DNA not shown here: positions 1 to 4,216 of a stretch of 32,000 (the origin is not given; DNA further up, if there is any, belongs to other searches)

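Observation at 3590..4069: Terminal Ig-like domain interrupted by a sorting-signal-like anchor plus an internal lipobox-like helix, then a beta-strand tail (copy 1)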

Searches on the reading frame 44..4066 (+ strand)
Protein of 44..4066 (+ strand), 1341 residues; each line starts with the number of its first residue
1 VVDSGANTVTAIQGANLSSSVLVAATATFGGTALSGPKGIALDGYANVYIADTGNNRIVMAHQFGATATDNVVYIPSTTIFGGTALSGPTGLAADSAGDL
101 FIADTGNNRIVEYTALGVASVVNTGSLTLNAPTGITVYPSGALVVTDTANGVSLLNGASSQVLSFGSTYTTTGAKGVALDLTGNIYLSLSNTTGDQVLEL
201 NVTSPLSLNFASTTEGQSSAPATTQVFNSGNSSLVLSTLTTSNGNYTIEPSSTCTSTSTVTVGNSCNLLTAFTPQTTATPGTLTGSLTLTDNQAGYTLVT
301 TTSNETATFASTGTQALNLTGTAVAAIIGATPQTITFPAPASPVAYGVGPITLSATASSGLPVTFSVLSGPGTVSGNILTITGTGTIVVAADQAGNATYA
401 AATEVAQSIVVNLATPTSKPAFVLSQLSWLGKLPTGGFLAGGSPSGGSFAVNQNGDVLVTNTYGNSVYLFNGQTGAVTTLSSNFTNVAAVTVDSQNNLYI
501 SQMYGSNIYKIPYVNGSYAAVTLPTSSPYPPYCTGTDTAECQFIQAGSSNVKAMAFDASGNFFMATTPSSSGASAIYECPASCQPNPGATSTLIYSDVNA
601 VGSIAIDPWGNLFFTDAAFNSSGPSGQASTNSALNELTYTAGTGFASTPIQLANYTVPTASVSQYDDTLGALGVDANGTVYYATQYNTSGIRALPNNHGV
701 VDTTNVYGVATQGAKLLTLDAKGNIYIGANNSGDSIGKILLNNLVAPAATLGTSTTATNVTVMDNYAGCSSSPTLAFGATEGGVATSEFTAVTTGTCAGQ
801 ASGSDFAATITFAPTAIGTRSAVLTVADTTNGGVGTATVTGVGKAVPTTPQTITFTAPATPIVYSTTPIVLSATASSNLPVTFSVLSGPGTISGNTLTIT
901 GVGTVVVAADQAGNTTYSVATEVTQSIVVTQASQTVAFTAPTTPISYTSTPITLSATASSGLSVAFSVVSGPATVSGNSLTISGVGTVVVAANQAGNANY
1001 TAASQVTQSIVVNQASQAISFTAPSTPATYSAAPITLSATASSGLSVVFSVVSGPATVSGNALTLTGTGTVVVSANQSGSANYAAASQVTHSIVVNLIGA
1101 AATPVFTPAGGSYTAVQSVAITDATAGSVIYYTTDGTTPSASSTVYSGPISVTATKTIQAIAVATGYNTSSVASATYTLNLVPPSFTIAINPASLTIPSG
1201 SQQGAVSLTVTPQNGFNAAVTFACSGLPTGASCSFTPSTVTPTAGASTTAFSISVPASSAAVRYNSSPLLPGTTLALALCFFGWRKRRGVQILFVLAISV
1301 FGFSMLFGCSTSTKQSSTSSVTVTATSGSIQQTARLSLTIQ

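Call 4: search_protein_families(library=ncbifam, proteins=[window:44-4066:+], max_evalue=1)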
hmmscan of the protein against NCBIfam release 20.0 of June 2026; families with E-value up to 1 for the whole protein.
window:44-4066:+ (1341 aa): 0 families

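Call 5: search_protein_families(library=pfam, proteins=[window:44-4066:+], max_evalue=1)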
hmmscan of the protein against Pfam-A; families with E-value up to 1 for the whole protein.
window:44-4066:+ (1341 aa): 5 families
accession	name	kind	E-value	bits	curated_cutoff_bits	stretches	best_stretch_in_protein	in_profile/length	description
PF13290.12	CHB_HEX_C_1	-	9.5e-19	67.6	22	1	1108-1173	1-66/67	Chitobiase/beta-hexosaminidase C-terminal domain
PF01436.27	NHL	-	1.2e-15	57.1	20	3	86-112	1-27/28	NHL repeat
PF13287.12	Fn3_assoc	-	5.5e-15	55.7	23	1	1119-1177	1-59/59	Fn3 associated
PF07494.17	Reg_prop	-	0.0034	17.8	20.4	0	485-501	5-21/24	Two component regulator propeller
PF13827.11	DUF4189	-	0.12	13.4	25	0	553-637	3-82/97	Domain of unknown function (DUF4189)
